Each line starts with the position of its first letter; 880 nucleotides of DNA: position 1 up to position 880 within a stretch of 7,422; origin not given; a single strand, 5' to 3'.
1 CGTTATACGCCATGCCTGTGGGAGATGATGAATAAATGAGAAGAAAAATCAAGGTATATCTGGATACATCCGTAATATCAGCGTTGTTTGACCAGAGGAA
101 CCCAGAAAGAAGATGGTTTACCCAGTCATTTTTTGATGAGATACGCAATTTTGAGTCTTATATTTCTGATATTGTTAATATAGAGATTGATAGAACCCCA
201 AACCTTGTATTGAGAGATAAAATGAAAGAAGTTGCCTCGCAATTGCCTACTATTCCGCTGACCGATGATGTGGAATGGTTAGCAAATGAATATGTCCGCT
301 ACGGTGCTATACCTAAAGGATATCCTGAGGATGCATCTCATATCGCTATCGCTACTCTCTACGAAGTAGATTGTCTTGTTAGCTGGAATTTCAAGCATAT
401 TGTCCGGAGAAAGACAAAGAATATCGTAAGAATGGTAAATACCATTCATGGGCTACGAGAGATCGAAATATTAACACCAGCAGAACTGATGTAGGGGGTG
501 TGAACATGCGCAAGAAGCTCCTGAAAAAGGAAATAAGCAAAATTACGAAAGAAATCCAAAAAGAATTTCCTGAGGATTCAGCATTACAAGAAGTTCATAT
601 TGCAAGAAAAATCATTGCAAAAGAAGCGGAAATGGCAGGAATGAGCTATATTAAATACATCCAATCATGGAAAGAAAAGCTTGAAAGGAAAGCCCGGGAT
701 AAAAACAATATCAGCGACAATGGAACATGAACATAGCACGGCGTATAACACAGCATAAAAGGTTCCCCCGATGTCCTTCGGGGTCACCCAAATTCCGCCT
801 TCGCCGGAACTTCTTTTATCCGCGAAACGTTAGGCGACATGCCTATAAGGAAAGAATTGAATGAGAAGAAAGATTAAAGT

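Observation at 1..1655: Tandem gene-plus-structured-element units look like integron cassettes with attC sites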

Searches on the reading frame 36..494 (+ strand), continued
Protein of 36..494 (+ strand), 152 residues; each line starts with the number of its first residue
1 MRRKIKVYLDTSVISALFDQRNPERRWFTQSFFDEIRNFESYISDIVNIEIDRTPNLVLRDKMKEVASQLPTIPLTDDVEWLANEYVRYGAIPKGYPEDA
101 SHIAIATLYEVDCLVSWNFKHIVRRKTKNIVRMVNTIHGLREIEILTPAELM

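Call 29: find_homologous_proteins(query=L014:6139-7122:+, max_evalue=1e-40)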
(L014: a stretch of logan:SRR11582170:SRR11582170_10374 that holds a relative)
Query L014:6139-7122:+ (327 aa): 6157 proteins with E <= 1e-40 among 8000 candidates; the best 120 are listed.
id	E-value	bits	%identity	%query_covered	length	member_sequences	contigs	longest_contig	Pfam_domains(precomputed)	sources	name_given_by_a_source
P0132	1.5e-210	716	98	100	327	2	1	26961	PF02824.28,PF01926.30,PF02421.25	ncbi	-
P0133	1.3e-161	555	74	100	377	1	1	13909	PF02824.28,PF01926.30,PF02421.25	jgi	-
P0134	5.5e-117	408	59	100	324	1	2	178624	PF02824.28,PF01926.30,PF02421.25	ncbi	-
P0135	8.8e-112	391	57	100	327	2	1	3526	PF02824.28,PF01926.30,PF02421.25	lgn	-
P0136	9.6e-110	385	54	99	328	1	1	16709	PF02824.28,PF01926.30,PF02421.25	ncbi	-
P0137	9.4e-109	381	56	100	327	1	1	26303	PF02824.28,PF01926.30,PF02421.25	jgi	jgi:ribosome-interacting GTPase 1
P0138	1.8e-108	381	54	99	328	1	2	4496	PF02824.28,PF01926.30,PF02421.25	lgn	-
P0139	1.9e-108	380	55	99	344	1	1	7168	PF02824.28,PF01926.30,PF02421.25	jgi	-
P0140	3.0e-108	380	53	99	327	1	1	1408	PF02824.28,PF01926.30,PF02421.25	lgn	-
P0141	2.2e-107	377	53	99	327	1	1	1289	PF02824.28,PF01926.30,PF02421.25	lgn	-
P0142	2.7e-107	377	55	99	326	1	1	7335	PF02824.28,PF01926.30,PF02421.25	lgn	-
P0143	3.7e-107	376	53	99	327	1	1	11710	PF02824.28,PF01926.30,PF02421.25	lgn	-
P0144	4.2e-107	376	55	100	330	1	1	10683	PF02824.28,PF01926.30,PF02421.25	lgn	-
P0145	7.5e-107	375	53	99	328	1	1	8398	PF02824.28,PF01926.30,PF02421.25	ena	-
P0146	1.3e-106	374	52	99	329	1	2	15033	PF02824.28,PF01926.30,PF02421.25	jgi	-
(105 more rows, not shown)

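Call 30: find_encoding_contigs(protein=P0132, flank=10000, max_places=3)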
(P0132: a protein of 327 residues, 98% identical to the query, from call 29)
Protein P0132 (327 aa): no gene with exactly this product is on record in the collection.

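Call 57: find_encoding_contigs(protein=P0017, flank=5000, max_places=10)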
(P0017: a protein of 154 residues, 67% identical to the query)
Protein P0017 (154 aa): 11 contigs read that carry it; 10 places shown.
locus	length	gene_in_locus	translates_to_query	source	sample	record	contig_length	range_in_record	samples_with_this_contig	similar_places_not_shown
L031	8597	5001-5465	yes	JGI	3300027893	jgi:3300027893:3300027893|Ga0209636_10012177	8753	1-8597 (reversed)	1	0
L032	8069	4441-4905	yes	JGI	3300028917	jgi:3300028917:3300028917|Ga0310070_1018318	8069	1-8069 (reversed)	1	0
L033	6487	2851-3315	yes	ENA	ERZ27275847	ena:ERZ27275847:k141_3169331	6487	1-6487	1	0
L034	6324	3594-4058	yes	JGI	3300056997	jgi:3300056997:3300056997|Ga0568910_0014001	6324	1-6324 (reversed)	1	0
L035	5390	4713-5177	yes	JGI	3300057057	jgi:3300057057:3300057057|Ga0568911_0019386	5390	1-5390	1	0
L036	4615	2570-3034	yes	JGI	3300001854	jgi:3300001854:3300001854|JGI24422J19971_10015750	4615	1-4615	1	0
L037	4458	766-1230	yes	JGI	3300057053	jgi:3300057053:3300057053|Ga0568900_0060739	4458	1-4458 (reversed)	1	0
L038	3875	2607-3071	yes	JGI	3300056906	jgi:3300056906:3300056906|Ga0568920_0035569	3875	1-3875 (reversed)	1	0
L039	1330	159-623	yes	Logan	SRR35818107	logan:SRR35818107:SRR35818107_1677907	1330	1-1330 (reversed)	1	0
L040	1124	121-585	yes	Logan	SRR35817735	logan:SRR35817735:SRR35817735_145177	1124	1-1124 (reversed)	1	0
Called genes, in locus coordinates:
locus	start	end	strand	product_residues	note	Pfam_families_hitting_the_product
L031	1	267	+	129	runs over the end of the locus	-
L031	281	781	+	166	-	PF01863:YgjP-like, PF10263:SprT-like (weak)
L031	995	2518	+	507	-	PF00206:Lyase_1, PF14698:ASL_C2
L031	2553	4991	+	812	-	PF00515:TPR_1 (faint), PF07719:TPR_2 (faint), PF13374:TPR_10 (faint), PF13424:TPR_12 (weak), PF17874:TPR_MalT (weak)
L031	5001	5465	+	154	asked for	PF01850:PIN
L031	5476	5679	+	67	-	-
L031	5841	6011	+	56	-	-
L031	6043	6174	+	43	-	-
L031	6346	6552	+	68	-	-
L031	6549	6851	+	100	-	-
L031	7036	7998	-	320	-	PF03372:Exo_endo_phos, PF19580:Exo_endo_phos_3 (faint)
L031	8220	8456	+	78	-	-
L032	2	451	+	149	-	?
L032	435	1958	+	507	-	PF00206:Lyase_1, PF14698:ASL_C2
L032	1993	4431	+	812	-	PF00515:TPR_1 (faint), PF07719:TPR_2 (faint), PF13374:TPR_10 (faint), PF13424:TPR_12 (weak), PF17874:TPR_MalT (weak)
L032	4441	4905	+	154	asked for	PF01850:PIN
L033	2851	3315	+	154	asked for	PF01850:PIN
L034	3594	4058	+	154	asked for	PF01850:PIN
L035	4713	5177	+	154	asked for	PF01850:PIN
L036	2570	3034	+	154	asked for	PF01850:PIN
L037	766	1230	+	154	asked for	PF01850:PIN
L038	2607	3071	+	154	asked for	PF01850:PIN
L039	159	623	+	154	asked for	PF01850:PIN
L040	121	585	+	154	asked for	PF01850:PIN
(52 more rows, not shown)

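Call 58: find_encoding_contigs(protein=P0084, flank=5000, max_places=10)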
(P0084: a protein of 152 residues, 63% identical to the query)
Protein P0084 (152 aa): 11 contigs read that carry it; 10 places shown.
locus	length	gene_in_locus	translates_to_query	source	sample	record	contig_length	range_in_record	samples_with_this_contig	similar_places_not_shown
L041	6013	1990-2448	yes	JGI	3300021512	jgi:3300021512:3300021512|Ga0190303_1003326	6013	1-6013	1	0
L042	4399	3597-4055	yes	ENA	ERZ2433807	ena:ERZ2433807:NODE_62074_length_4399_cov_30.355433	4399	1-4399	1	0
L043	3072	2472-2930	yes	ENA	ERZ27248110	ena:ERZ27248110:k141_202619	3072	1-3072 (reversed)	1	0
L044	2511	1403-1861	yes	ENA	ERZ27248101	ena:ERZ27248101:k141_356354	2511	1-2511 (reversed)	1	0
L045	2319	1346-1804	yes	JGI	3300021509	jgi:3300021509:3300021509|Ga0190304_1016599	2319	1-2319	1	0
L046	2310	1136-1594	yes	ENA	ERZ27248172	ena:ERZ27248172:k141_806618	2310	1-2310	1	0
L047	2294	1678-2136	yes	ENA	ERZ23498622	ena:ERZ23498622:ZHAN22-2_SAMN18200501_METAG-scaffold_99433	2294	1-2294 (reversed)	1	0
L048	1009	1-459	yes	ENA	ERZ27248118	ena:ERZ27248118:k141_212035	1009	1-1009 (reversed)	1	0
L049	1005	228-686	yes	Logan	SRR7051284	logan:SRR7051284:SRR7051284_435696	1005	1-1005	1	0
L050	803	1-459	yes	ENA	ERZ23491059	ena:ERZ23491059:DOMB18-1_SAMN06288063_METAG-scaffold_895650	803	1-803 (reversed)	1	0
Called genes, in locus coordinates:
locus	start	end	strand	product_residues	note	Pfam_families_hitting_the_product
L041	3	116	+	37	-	?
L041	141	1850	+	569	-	PF02463:SMC_N, PF13175:AAA_15, PF13476:AAA_23, PF13514:AAA_27 (weak), PF13555:AAA_29 (weak), PF13304:AAA_21, PF13175:AAA_15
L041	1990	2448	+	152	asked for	PF01850:PIN (weak)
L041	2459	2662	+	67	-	-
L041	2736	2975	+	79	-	PF02142:MGS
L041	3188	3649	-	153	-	-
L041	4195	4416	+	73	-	PF04895:Nre_C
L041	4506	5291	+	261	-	-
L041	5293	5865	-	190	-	-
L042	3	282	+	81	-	PF10049:DUF2283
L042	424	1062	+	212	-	-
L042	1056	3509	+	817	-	PF25794:SACS, PF13020:NOV_C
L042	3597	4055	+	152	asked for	PF01850:PIN (weak)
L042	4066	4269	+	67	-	-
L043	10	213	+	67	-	-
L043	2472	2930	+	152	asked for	PF01850:PIN (weak)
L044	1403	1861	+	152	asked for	PF01850:PIN (weak)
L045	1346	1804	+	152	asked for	PF01850:PIN (weak)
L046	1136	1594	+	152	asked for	PF01850:PIN (weak)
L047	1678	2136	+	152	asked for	PF01850:PIN (weak)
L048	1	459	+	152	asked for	PF01850:PIN (weak)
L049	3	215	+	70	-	?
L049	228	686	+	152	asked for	PF01850:PIN (weak)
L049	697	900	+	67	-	-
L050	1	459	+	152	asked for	PF01850:PIN (weak)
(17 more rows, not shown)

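Call 60: find_encoding_contigs(protein=P0004, flank=5000, max_places=6)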
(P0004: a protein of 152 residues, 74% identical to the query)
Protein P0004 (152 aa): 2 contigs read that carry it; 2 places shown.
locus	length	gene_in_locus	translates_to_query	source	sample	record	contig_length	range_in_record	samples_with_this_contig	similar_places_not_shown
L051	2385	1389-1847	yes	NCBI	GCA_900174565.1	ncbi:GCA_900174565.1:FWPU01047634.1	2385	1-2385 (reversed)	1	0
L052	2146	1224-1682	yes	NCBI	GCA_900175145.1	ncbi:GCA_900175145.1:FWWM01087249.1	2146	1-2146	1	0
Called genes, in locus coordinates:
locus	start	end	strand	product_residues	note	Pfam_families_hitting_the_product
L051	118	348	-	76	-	-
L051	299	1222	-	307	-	PF05598:DUF772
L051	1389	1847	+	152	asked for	PF01850:PIN (weak)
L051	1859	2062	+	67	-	-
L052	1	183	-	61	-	?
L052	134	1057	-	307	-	PF05598:DUF772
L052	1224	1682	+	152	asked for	PF01850:PIN (weak)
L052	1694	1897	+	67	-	-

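Call 61: find_encoding_contigs(protein=P0003, flank=5000, max_places=6)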
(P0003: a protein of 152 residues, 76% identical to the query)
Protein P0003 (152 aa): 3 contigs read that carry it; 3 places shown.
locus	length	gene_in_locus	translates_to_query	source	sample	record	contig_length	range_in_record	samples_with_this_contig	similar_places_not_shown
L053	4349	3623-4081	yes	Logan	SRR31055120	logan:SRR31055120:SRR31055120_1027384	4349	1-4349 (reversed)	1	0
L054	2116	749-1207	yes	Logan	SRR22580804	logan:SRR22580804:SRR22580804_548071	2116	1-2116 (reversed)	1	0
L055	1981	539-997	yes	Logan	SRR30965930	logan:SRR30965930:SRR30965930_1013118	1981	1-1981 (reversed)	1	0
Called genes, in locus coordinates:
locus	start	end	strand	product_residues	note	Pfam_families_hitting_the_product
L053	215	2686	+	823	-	PF02861:Clp_N, PF13191:AAA_16 (weak), PF00004:AAA, PF17871:AAA_lid_9, PF00004:AAA, PF07724:AAA_2, PF07728:AAA_5, PF10431:ClpB_D2-small, +9 more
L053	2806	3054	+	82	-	PF01016:Ribosomal_L27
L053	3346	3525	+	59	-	-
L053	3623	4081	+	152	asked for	-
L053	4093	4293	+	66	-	-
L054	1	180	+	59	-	?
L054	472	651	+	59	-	-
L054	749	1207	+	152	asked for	-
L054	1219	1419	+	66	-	-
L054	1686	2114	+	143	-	?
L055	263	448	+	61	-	-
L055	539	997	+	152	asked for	-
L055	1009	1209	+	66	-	-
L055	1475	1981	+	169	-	?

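Call 84: search_protein_families(library=ncbifam, proteins=[window:36-494:+], max_evalue=0.1)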
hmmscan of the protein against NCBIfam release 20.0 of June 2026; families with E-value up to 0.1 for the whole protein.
window:36-494:+ (152 aa): 0 families

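Call 89: find_related_loci(query=window:36-494:+, collection=viral_contigs, flank=3000)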
Query window:36-494:+ (152 aa) in viral_contigs; peptide patterns used: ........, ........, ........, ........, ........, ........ (x = any residue, [..] = any of these).
13 stretches matched a pattern; 7 encode a relative of the query (tblastn E <= 1e-3); 7 distinct loci.
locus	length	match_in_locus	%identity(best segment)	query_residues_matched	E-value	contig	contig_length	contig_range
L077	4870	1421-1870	37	6-152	4e-25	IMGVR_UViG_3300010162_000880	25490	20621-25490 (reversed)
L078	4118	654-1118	35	1-152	1e-21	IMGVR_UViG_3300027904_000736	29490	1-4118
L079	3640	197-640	32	4-152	1e-17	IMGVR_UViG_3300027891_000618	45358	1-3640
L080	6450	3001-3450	34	1-151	2e-17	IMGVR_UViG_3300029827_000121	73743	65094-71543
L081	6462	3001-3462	32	3-152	5e-17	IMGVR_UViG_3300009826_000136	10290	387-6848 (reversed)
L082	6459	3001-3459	32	3-152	5e-18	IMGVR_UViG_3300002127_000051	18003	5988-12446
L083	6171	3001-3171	44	96-152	1e-8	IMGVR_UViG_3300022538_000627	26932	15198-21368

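Call 94: search_protein_families(library=pfam, proteins=[L010:3-1706:+, L010:1752-1937:+, L010:2075-2269:+, L010:2336-2524:+, L010:3425-3988:+, L010:4462-4662:+, L010:4835-5527:+, L010:7326-7637:+], max_evalue=0.01)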
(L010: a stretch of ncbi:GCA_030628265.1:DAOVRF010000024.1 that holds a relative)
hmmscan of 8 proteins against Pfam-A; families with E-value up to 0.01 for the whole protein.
L010:3-1706:+ (567 aa): 0 families

L010:1752-1937:+ (61 aa): 0 families

L010:2075-2269:+ (64 aa): 0 families

L010:2336-2524:+ (62 aa): 0 families

L010:3425-3988:+ (187 aa): 0 families

L010:4462-4662:+ (66 aa): 0 families

L010:4835-5527:+ (230 aa): 0 families

L010:7326-7637:+ (103 aa): 0 families

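Call 98: search_dna_similar(query=window:36-494:+, collection=plasmids, mode=protein, max_rows=15)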
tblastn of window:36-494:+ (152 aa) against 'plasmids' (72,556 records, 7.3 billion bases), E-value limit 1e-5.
Records with a match: 4; places in all: 4; records where one place covers at least 80% of the query: 4.
Best place of each record, by identity: <60% 4.
By first word of the organism name: Leptospira 3; Candidatus 1.
By predicted mobility (MOB-suite, as given by PLSDB): non-mobilizable 4.
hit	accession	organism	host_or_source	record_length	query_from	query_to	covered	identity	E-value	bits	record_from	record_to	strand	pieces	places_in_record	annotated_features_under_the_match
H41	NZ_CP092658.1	Leptospira kirschneri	Homo sapiens,blood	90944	1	152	100%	33.8%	2e-15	79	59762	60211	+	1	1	hypothetical protein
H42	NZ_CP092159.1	Leptospira interrogans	Homo sapiens,blood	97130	1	152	100%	33.8%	2e-15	79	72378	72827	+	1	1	hypothetical protein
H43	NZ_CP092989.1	Leptospira interrogans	Homo sapiens,blood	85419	6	152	97%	34.2%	7e-14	75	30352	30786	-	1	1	type II toxin-antitoxin system VapC family toxin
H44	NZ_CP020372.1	Candidatus Thiodictyon syntrophicum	meromictic lake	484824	4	152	98%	31.0%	5e-7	55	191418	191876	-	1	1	type II toxin-antitoxin system VapC family toxin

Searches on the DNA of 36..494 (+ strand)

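Call 74: search_with_rna_model(model_id=R1, sources=[L006, L010, L011, L014, L031, L041, L042, L044, L046, L051, L053, L054, L055], filters=off, max_evalue=10, show_alignments=0)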
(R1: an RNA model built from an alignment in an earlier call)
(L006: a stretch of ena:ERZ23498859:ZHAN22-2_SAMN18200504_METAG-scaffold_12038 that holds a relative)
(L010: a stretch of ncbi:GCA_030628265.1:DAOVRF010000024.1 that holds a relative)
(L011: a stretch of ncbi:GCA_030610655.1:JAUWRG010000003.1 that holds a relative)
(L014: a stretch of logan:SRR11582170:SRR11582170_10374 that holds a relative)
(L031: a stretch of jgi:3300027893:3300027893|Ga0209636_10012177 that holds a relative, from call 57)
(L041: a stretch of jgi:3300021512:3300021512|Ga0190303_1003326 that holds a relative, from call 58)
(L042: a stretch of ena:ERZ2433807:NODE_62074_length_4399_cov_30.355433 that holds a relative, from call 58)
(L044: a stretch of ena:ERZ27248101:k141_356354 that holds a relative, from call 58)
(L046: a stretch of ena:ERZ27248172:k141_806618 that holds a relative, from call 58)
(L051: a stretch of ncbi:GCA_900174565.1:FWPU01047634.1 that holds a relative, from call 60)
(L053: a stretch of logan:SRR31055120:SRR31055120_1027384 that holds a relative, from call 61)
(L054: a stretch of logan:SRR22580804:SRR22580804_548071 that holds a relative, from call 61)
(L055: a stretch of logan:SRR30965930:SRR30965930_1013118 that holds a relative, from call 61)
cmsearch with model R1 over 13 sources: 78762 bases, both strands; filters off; matches with E-value up to 10: 6.
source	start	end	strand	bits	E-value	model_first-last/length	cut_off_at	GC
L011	10221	10249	-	12.3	1.2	1-71/71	no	0.52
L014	6144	6222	-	11.8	1.6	1-71/71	no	0.47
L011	7210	7263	+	10.4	3.7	1-71/71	no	0.63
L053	3843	3871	-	9.8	5.4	1-71/71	no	0.41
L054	969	997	-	9.8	5.4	1-71/71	no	0.41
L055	759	787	-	9.8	5.4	1-71/71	no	0.41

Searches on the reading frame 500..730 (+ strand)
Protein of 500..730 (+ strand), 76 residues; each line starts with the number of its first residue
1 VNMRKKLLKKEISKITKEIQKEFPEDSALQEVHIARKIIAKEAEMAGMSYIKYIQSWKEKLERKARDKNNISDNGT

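Call 4: search_protein_families(library=pfam, proteins=[window:500-730:+], max_evalue=0.1)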
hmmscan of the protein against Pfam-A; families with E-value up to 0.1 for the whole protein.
window:500-730:+ (76 aa): 0 families

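Call 84: search_protein_families(library=ncbifam, proteins=[window:500-730:+], max_evalue=0.1)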
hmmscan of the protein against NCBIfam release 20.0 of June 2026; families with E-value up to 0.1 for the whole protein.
window:500-730:+ (76 aa): 1 family
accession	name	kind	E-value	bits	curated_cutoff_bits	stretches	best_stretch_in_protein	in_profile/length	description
NF052386.1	reactivase_KamB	equivalog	0.034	13.1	210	1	13-64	71-122/326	lysine 5,6-aminomutase reactivase subunit KamB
